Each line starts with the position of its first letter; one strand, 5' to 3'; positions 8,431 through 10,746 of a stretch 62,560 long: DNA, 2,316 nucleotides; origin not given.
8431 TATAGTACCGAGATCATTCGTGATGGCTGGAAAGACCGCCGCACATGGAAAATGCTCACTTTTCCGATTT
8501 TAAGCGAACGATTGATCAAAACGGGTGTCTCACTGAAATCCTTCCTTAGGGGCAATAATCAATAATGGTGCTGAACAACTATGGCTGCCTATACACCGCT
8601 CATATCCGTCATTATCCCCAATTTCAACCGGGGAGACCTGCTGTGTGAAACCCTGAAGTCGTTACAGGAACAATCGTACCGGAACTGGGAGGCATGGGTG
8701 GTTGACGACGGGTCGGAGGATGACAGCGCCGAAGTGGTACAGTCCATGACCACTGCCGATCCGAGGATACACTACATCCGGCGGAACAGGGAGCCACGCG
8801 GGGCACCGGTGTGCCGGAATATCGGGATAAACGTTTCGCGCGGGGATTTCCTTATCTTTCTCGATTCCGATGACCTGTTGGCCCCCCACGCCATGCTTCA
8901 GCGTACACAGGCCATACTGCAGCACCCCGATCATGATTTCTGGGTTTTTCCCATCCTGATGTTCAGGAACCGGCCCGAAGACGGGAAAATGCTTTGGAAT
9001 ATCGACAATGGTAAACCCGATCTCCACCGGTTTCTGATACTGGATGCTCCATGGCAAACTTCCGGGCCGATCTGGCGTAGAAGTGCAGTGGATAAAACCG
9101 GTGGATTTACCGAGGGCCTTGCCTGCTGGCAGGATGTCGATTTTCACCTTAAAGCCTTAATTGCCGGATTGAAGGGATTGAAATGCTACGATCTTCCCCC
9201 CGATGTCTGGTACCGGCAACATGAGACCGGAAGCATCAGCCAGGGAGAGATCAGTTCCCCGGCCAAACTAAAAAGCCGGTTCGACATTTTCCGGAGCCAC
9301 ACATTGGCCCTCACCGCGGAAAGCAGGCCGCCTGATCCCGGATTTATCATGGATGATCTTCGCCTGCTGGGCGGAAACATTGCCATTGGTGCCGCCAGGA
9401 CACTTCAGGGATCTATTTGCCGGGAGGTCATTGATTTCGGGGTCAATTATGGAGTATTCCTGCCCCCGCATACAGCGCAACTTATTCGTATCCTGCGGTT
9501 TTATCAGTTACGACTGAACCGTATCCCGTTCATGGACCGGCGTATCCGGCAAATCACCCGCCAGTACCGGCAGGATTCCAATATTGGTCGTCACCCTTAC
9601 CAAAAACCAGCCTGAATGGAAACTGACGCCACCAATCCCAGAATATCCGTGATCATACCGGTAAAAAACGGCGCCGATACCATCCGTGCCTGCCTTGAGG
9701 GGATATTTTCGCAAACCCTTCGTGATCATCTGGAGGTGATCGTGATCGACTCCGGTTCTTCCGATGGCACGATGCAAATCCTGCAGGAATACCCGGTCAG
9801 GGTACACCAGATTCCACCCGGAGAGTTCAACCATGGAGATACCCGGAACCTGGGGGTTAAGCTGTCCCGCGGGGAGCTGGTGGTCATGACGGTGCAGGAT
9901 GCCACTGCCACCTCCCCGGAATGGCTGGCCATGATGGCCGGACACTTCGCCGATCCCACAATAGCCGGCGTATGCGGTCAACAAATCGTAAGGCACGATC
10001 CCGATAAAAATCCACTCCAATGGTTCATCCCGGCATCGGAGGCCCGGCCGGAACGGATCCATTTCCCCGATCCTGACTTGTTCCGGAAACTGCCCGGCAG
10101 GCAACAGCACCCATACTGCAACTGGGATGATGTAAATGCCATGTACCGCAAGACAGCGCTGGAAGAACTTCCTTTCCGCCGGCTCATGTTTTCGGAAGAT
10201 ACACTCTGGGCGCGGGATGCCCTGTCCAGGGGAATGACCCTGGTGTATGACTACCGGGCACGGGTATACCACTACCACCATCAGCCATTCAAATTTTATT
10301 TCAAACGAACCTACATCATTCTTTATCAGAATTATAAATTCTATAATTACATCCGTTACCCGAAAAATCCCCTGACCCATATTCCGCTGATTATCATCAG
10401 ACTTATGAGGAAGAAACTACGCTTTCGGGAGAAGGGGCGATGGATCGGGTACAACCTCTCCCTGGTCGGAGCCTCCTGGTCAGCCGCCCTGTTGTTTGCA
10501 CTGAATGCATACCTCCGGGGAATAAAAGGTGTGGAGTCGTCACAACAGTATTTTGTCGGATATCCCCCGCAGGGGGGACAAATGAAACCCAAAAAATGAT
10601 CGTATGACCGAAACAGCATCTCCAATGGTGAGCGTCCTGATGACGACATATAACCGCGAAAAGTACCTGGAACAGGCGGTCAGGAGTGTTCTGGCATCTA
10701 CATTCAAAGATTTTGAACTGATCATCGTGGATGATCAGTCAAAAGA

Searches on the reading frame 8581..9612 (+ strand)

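Call 26: search_protein_families(library=pfam, proteins=[window:8581-9612:+], max_evalue=0.001)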
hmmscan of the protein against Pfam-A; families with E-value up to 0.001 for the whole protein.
window:8581-9612:+ (344 aa): 3 families
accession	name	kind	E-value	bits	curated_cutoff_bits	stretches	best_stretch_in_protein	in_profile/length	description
PF00535.33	Glycos_transf_2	-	6.5e-29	101.4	23.3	1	9-129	1-119/168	Glycosyl transferase family 2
PF13641.12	Glyco_tranf_2_3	-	1.4e-12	48.6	27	1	8-120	3-118/230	Glycosyltransferase like family 2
PF10111.15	Glyco_tranf_2_2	-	3.3e-11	43.7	27.3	1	9-215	1-219/276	Glycosyltransferase like family 2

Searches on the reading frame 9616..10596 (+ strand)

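Call 26: search_protein_families(library=pfam, proteins=[window:9616-10596:+], max_evalue=0.001)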
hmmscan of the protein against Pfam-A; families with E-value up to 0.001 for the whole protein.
window:9616-10596:+ (327 aa): 3 families
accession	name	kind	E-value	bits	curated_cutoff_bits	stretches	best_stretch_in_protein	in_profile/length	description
PF00535.33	Glycos_transf_2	-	1.9e-20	73.9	23.3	1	11-150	1-132/168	Glycosyl transferase family 2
PF13641.12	Glyco_tranf_2_3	-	1.3e-07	32.3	27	1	8-231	1-223/230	Glycosyltransferase like family 2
PF10111.15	Glyco_tranf_2_2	-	5e-05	23.4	27.3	1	11-101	1-97/276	Glycosyltransferase like family 2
